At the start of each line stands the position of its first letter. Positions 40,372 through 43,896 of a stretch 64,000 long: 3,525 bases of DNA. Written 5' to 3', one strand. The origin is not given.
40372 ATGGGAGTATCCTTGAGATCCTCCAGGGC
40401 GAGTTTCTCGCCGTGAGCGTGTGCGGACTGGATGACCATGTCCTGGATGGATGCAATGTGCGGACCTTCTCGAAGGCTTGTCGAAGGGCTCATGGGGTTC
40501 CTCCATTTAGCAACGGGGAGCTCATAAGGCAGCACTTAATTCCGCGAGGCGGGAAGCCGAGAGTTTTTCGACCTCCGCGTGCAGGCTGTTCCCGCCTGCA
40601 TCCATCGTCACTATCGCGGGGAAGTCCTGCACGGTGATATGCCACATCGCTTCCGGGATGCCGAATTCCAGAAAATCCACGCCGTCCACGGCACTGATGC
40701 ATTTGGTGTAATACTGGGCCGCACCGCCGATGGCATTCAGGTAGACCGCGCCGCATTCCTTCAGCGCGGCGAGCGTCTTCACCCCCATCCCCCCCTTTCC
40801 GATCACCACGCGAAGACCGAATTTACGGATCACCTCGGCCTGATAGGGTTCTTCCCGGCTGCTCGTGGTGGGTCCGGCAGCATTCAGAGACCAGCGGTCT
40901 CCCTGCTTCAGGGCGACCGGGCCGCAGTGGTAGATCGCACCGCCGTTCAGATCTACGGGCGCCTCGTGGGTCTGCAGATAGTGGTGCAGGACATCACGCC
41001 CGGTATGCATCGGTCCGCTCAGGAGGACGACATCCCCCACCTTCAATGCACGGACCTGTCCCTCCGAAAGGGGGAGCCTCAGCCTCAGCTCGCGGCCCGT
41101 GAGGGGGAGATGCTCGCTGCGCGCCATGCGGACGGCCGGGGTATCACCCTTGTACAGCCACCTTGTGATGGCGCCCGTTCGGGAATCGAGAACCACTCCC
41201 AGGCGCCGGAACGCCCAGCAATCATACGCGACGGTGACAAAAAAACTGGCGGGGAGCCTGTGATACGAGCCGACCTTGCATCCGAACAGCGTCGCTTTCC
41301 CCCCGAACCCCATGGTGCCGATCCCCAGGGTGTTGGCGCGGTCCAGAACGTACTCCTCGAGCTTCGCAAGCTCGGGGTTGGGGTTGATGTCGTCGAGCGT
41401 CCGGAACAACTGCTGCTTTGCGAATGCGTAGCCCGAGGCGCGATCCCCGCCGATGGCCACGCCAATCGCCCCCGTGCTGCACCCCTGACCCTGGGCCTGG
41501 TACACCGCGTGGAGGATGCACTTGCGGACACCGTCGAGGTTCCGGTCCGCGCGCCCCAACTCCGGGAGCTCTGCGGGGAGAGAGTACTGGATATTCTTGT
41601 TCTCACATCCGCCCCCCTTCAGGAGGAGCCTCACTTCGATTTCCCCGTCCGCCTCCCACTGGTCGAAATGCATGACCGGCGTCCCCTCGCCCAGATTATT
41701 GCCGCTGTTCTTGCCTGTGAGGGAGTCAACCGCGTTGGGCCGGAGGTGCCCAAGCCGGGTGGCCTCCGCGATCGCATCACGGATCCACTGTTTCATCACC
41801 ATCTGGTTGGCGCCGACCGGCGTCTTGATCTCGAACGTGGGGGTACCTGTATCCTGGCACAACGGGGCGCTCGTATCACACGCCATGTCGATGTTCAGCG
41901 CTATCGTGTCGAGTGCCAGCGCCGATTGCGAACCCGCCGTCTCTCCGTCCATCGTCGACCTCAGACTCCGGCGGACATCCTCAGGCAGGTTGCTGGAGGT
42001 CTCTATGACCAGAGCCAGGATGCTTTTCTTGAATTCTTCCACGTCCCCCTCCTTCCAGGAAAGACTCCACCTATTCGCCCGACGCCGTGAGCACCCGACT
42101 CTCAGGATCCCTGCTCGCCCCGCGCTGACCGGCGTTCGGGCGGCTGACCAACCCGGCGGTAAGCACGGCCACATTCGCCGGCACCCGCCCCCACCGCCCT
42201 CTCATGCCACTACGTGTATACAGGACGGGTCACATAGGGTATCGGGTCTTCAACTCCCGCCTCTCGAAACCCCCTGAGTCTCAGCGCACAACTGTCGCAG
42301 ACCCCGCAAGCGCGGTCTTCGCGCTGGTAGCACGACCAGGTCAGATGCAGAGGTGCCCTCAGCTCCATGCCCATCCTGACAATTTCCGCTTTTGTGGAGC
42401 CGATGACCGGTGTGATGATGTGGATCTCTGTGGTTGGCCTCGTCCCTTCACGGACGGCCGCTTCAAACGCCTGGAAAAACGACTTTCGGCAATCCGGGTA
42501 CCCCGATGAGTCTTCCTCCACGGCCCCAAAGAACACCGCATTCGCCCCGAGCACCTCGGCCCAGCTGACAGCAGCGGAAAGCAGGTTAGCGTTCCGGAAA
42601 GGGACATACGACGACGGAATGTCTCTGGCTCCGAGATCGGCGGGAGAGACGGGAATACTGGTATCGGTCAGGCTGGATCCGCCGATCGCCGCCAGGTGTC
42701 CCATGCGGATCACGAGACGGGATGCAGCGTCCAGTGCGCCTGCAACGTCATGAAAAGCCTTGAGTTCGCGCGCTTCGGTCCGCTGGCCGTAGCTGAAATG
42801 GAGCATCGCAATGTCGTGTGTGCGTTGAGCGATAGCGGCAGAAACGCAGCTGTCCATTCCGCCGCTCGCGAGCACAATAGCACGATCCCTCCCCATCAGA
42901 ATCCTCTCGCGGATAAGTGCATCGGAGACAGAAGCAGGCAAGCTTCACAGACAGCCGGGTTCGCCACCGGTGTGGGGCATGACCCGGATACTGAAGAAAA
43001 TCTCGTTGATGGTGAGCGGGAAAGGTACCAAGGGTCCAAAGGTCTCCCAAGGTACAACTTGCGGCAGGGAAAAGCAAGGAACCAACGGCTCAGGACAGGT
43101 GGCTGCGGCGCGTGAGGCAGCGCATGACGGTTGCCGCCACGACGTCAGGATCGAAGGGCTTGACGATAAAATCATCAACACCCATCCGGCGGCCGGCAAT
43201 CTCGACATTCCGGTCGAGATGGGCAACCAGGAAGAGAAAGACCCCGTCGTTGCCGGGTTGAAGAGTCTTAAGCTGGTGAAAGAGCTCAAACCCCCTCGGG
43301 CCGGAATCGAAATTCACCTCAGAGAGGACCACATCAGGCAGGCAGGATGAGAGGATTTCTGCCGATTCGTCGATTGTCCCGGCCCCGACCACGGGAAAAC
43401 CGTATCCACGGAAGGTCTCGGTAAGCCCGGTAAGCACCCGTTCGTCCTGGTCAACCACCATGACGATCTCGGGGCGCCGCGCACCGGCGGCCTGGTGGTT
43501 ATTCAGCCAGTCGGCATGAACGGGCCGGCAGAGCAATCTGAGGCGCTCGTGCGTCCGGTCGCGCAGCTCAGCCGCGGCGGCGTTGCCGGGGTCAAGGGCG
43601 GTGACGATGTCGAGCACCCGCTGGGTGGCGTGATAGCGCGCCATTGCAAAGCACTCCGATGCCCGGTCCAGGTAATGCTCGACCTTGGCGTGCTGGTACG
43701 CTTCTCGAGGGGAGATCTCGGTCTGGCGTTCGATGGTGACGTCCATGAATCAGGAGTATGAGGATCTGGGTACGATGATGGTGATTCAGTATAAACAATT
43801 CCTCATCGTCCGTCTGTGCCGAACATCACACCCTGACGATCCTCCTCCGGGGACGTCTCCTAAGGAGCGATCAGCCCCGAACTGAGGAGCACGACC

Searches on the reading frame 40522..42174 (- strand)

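Call 60: search_protein_families(library=pfam, proteins=[window:40522-42174:-], max_evalue=0.00001)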
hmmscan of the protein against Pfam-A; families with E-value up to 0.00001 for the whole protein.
window:40522-42174:- (550 aa): 2 families
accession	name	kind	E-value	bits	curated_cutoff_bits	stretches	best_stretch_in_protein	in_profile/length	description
PF05681.19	Fumerase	-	2.6e-66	224.1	25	1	51-326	3-268/270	Fumarate hydratase (Fumerase)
PF05683.17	Fumerase_C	-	2.9e-56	190.5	22.2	1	354-534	24-204/205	Fumarase C-terminus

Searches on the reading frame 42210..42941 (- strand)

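Call 60: search_protein_families(library=pfam, proteins=[window:42210-42941:-], max_evalue=0.00001)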
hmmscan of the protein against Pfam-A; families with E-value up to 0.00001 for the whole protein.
window:42210-42941:- (243 aa): 1 family
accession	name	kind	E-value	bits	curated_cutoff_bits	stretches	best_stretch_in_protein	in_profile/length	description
PF06508.19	QueC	-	1.3e-66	224.5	22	1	20-228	1-209/210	Queuosine biosynthesis protein QueC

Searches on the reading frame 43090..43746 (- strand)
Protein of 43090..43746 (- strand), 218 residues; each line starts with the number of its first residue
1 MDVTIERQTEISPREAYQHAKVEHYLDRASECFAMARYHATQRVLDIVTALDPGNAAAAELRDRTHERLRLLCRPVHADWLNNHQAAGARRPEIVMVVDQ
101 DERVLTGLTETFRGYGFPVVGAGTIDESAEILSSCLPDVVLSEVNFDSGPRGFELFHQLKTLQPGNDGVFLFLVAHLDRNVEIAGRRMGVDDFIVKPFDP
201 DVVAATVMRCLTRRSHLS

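Call 60: search_protein_families(library=pfam, proteins=[window:43090-43746:-], max_evalue=0.00001)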
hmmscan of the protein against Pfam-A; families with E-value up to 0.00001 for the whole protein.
window:43090-43746:- (218 aa): 1 family
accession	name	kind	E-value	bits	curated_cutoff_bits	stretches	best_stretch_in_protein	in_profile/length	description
PF00072.30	Response_reg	-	2.4e-11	44.2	30.2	1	95-205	1-108/111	Response regulator receiver domain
